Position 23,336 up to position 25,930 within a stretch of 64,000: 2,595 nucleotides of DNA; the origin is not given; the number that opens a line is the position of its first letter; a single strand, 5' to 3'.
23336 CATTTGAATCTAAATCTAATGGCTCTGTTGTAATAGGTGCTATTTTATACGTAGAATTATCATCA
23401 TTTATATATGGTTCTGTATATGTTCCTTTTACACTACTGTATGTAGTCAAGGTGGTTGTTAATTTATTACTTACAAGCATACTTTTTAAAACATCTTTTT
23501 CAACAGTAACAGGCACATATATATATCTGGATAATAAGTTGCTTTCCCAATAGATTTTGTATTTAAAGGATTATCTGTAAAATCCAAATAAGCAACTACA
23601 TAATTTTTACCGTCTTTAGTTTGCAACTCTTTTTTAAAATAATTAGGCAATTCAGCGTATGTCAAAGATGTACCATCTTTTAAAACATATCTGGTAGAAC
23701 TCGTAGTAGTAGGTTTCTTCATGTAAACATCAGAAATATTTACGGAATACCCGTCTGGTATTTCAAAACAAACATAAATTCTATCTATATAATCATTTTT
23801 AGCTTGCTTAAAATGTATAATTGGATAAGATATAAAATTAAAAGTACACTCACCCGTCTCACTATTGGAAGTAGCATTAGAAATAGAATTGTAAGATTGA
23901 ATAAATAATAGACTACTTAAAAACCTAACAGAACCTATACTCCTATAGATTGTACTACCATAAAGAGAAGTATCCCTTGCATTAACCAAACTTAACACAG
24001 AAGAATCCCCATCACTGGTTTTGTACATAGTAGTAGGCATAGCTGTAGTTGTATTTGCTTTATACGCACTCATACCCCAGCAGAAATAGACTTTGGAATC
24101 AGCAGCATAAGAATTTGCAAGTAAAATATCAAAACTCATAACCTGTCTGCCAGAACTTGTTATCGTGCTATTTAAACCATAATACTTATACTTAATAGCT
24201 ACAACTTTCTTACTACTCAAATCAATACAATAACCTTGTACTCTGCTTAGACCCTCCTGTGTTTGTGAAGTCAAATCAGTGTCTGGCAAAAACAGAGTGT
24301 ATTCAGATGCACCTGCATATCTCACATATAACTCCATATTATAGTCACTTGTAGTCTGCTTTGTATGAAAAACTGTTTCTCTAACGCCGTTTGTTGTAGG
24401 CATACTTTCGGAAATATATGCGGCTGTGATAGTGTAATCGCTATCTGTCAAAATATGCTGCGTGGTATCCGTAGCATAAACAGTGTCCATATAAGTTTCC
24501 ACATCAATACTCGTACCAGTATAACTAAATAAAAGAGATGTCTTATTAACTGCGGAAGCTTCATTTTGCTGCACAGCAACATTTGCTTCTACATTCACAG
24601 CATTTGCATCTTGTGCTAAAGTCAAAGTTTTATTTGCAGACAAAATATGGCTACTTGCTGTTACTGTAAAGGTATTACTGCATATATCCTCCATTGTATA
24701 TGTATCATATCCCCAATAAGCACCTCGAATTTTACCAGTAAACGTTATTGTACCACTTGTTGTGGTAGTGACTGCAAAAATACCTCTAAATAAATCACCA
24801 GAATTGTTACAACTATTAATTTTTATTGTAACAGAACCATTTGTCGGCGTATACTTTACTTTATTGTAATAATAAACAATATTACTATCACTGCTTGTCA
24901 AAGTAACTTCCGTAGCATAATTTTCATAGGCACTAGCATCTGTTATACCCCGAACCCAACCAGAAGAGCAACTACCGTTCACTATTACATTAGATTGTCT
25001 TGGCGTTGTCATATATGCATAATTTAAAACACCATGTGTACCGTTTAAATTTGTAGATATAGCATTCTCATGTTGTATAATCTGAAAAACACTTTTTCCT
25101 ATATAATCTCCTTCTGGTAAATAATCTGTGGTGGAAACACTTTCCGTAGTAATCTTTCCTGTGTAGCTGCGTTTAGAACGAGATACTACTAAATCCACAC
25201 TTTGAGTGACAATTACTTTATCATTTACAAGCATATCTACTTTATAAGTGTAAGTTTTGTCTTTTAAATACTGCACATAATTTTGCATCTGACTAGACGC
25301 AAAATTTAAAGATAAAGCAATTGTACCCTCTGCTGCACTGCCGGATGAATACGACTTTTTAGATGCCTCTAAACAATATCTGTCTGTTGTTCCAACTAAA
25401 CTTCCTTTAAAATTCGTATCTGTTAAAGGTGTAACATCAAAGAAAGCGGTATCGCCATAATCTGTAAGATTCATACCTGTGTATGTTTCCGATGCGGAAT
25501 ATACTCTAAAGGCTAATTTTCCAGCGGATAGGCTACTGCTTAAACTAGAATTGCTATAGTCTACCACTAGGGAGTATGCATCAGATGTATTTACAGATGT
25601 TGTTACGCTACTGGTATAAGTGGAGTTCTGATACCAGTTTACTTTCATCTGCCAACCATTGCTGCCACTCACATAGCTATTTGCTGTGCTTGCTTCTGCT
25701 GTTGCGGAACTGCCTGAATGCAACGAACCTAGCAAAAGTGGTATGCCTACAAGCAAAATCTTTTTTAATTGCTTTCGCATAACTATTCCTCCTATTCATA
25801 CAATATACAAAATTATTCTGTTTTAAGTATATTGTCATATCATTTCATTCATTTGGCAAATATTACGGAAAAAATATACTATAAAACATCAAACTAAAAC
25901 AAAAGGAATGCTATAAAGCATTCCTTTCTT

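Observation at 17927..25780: Giant surface-protein gene broken exactly at an (AT)5 dinucleotide tract and a G6 homopolymer, consistent with phase variation or homopolymer sequencing error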

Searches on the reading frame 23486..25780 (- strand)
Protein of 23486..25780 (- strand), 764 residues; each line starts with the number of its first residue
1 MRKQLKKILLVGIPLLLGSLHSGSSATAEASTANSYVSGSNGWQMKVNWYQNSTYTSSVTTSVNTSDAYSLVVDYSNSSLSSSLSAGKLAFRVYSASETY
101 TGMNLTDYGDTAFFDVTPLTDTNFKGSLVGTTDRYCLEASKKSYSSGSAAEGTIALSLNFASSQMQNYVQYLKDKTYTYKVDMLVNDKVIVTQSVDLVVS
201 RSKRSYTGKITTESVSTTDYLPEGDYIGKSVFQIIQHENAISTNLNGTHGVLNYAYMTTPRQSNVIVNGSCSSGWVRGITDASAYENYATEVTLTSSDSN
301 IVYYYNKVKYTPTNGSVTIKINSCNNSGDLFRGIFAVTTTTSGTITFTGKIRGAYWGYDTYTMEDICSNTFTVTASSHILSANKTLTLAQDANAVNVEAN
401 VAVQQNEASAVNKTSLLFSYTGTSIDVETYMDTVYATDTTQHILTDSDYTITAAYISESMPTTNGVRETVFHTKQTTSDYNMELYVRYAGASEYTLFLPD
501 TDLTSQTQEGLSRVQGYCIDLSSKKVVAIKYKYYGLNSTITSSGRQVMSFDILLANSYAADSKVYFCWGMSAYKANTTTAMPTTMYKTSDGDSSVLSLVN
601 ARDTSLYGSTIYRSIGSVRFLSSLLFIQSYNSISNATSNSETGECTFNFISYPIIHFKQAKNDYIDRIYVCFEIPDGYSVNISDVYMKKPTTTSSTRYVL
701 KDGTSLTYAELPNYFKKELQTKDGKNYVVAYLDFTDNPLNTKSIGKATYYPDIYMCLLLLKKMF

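Call 7: search_protein_families(library=pfam, proteins=[window:23486-25780:-], max_evalue=0.01)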
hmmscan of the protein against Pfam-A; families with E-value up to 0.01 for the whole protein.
window:23486-25780:- (764 aa): 0 families

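Call 11: find_encoding_contigs(protein=window:23486-25780:-, flank=10000, max_places=10)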
Protein window:23486-25780:- (764 aa): 8 contigs read that carry it; 3 places shown.
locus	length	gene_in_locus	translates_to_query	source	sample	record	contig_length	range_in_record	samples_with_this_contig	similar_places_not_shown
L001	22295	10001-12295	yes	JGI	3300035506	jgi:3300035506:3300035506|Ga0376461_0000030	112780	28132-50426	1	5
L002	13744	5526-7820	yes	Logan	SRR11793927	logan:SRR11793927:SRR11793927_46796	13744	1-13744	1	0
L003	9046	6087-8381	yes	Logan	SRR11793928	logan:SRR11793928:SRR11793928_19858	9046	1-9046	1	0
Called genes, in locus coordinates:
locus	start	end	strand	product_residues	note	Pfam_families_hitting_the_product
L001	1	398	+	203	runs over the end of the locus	-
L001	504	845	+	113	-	-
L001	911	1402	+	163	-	-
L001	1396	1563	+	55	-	-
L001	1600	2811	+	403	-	PF01841:Transglut_core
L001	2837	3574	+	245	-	-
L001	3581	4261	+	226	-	-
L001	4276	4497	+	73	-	PF03840:SecG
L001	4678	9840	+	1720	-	PF18998:Flg_new_2 (faint)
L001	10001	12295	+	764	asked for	-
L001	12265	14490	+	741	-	PF18998:Flg_new_2 (faint), PF27299:TP0873_N (faint)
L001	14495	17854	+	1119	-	PF18998:Flg_new_2 (faint), PF27299:TP0873_N (faint)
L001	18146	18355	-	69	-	-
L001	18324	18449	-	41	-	-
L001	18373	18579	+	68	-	-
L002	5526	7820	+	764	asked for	-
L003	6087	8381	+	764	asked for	-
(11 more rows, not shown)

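Call 55: search_protein_families(library=ncbifam, proteins=[window:23486-25780:-], max_evalue=1)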
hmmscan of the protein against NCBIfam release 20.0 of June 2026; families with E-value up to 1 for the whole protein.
window:23486-25780:- (764 aa): 0 families
